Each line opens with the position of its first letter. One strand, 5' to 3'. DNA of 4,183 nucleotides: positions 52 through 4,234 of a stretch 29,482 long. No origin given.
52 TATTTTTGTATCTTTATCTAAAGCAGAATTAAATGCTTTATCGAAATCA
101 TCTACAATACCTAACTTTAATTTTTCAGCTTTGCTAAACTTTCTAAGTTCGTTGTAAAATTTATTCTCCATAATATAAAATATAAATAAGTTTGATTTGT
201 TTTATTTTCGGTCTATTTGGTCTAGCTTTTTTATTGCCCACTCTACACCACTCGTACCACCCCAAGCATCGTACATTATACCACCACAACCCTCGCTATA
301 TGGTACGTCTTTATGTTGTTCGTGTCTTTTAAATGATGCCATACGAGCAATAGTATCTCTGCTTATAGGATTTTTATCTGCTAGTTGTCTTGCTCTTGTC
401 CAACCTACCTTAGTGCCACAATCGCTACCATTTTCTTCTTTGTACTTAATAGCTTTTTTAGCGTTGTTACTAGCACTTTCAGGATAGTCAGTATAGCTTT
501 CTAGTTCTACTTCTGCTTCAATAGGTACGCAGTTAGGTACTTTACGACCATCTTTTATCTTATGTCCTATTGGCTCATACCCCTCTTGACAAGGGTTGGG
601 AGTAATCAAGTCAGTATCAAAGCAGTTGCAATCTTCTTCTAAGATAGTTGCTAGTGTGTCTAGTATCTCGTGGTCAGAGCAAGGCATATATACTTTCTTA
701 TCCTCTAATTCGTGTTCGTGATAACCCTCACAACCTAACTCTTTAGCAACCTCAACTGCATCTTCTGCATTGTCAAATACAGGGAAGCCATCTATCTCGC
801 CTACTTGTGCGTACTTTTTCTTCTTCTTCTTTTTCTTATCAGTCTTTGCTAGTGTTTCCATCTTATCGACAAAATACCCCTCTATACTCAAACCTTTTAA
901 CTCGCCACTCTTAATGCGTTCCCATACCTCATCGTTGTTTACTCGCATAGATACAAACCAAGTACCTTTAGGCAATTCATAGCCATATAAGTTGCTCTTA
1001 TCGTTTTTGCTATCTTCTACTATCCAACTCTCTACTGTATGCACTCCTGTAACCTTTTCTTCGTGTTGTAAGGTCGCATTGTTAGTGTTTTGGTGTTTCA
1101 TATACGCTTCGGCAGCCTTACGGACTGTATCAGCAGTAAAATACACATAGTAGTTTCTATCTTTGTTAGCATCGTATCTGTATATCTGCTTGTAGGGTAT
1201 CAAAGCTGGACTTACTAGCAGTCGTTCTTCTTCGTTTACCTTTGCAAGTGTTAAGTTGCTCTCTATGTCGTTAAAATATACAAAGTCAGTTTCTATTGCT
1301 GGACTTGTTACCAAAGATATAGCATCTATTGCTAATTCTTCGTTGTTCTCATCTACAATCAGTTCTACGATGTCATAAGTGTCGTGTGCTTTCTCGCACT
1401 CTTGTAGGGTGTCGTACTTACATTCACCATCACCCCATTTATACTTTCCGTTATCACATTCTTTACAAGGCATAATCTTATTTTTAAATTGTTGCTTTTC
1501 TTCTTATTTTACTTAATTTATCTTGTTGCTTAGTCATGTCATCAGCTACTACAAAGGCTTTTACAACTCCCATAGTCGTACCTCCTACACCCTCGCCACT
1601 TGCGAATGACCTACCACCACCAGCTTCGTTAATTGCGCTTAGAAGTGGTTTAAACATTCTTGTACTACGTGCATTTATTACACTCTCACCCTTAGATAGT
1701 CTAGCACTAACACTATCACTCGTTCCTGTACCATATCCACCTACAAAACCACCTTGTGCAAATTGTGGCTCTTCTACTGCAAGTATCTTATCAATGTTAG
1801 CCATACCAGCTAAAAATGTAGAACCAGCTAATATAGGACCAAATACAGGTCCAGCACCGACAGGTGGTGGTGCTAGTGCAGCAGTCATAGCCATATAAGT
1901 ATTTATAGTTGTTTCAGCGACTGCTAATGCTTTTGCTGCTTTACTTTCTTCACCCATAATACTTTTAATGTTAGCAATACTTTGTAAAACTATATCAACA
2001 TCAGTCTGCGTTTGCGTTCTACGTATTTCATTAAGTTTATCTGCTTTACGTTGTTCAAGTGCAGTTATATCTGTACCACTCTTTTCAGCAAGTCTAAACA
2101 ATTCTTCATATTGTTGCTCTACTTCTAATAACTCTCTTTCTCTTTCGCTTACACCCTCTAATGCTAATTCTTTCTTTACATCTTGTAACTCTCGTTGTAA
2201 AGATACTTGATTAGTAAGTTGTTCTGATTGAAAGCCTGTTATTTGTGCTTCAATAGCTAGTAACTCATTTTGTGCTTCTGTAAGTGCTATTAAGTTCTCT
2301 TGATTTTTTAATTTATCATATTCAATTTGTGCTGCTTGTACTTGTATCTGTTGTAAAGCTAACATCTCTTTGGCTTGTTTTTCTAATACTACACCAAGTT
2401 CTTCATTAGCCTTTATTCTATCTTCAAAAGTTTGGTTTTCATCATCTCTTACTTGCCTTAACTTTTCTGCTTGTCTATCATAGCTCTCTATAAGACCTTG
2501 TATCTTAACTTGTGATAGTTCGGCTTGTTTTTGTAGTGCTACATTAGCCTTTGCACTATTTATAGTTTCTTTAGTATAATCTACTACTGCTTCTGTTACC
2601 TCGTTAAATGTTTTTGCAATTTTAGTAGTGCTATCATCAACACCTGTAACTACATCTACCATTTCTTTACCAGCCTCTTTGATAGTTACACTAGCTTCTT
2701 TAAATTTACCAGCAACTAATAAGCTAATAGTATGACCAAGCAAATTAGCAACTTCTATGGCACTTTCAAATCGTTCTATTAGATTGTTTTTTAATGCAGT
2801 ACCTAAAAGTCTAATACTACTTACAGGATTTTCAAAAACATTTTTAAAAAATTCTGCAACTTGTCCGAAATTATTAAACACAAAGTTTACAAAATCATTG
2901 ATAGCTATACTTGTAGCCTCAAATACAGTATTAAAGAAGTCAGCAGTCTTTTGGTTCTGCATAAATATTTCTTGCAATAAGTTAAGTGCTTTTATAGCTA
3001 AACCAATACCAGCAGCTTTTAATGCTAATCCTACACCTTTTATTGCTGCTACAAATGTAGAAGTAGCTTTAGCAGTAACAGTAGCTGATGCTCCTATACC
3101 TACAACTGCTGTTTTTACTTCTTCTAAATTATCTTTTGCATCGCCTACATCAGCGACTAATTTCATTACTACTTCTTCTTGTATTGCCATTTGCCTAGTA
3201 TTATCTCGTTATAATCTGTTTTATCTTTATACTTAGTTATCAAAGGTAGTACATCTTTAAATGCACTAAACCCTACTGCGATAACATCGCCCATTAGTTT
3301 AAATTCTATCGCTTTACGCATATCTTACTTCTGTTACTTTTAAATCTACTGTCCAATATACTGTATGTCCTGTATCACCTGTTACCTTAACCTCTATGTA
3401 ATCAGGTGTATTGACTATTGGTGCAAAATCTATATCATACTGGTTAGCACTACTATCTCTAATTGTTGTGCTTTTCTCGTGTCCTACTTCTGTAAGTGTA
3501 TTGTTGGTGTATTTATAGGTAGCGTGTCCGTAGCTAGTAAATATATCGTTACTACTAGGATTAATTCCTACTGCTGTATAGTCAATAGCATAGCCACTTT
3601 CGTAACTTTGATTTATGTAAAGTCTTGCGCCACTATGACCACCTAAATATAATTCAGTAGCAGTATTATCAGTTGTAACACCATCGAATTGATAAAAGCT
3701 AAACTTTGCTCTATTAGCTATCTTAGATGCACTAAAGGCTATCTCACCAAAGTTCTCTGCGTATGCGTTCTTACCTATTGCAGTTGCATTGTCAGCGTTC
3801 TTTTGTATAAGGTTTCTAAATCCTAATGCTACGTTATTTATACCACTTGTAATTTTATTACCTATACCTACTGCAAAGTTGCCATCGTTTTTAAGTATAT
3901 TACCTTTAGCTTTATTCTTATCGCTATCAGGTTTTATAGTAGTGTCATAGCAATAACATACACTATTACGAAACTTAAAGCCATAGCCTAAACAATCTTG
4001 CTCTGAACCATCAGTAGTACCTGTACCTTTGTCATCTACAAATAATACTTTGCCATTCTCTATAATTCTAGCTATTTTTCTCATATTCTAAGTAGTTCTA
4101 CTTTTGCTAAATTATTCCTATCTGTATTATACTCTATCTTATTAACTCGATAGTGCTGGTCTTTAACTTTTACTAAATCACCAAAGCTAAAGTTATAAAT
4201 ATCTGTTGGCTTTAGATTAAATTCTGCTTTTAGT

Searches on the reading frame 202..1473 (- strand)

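Call 7: search_protein_families(library=phrogs, proteins=[window:202-1473:-], max_evalue=0.01)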
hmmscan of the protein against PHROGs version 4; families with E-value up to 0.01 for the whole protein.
window:202-1473:- (423 aa): 10 families
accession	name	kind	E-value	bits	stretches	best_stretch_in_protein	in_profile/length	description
phrog_24921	-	unknown function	3.3e-44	152.4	1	43-246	12-204/349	-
phrog_1530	-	other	4.4e-22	79.9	1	59-215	230-363/379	DNA methyltransferase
phrog_3017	-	head and packaging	1.8e-16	61.4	1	48-221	9-171/402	head maturation protease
phrog_15223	-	other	2e-15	58.2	1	109-208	30-121/199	protease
phrog_34096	-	head and packaging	5.6e-12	46.2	1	65-203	115-237/412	head maturation protease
phrog_13242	-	unknown function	1.7e-08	34.9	1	110-202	338-424/450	-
phrog_19260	-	unknown function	5.3e-08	33.6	1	46-207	7-156/253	-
phrog_9737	-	unknown function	1.1e-07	32.8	1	202-329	186-272/297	-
phrog_2859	-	unknown function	3.5e-07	29.6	1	331-414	166-258/740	-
phrog_33677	-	head and packaging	1.7e-06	28.4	1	113-200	177-263/564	head maturation protease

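Call 8: search_protein_families(library=pfam, proteins=[window:202-1473:-], max_evalue=0.01)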
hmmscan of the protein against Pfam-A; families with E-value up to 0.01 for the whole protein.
window:202-1473:- (423 aa): 2 families
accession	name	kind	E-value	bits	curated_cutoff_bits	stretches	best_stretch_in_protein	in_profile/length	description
PF14550.11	Peptidase_S78_2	-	5.5e-21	75.3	24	1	76-200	5-121/126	Putative phage serine protease XkdF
PF12518.13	DUF3721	-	7.6e-07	29.2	27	1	233-268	1-32/33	Protein of unknown function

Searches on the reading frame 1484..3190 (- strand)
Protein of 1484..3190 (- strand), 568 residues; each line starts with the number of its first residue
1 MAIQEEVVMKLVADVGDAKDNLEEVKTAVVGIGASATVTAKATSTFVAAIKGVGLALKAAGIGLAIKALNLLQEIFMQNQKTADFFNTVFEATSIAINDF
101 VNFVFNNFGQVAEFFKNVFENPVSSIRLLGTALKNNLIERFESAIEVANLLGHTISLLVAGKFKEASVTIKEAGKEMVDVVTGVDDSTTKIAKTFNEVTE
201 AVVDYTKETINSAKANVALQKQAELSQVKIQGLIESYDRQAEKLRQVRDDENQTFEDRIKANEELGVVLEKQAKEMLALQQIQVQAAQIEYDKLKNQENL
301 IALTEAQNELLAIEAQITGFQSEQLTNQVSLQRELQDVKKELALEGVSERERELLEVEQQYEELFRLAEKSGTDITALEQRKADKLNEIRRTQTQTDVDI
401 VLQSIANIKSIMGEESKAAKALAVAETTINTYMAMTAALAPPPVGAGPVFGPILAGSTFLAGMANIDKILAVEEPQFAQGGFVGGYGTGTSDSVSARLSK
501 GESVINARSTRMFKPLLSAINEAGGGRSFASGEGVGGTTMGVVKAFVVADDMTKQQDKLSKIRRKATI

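Call 7: search_protein_families(library=phrogs, proteins=[window:1484-3190:-], max_evalue=0.01)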
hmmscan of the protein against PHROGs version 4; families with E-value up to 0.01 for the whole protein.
window:1484-3190:- (568 aa): 11 families
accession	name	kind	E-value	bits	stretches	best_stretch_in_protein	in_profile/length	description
phrog_21537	-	head and packaging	3.5e-26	93.1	1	72-389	154-468/682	virion structural protein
phrog_37298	-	unknown function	1.4e-17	64.1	1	418-530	918-1037/1088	-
phrog_3336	-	tail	6.8e-17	62.3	1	190-559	652-1025/1051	tail length tape measure protein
phrog_25241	-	tail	7.2e-14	52.3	1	390-539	599-744/810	tail length tape measure protein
phrog_13338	-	unknown function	5.8e-11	42.4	1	408-525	711-832/903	-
phrog_17300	-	tail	1.5e-10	41.1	1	359-533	642-829/900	tail length tape measure protein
phrog_36688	-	tail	7.5e-09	34.6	1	476-535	1100-1160/1600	tail length tape measure protein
phrog_9483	-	tail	2.2e-07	30.8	1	110-525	334-647/657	tail length tape measure protein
phrog_5448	-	tail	2e-05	22.7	1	476-509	2282-2315/3103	tail length tape measure protein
phrog_6090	-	tail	2.8e-05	22.9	1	473-509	1093-1129/1853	tail length tape measure protein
phrog_3547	-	tail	0.00015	20.7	1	175-523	686-1013/1767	tail length tape measure protein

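Call 8: search_protein_families(library=pfam, proteins=[window:1484-3190:-], max_evalue=0.01)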
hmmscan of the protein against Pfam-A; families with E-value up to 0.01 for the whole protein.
window:1484-3190:- (568 aa): 1 family
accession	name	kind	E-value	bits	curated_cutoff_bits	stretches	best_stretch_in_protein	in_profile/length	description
PF21896.2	Talin_IBS2B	-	0.00097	19.5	27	1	8-54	6-52/118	Talin IBS2B domain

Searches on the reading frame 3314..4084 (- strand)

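Call 7: search_protein_families(library=phrogs, proteins=[window:3314-4084:-], max_evalue=0.01)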
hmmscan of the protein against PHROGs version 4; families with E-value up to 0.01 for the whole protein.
window:3314-4084:- (256 aa): 0 families

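Call 8: search_protein_families(library=pfam, proteins=[window:3314-4084:-], max_evalue=0.01)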
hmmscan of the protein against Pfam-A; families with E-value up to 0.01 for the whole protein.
window:3314-4084:- (256 aa): 0 families

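Call 78: search_protein_families(library=pfam, proteins=[window:3314-4084:-], max_evalue=1)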
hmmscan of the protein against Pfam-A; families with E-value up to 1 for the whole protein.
window:3314-4084:- (256 aa): 2 families
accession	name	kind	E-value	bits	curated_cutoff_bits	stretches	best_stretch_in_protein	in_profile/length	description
PF13020.12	NOV_C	-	0.028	14.9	22.1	1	190-245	6-60/91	Protein NO VEIN, C-terminal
PF05658.19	YadA_head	-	0.33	11.8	25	1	97-109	3-15/27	YadA head domain repeat (2 copies)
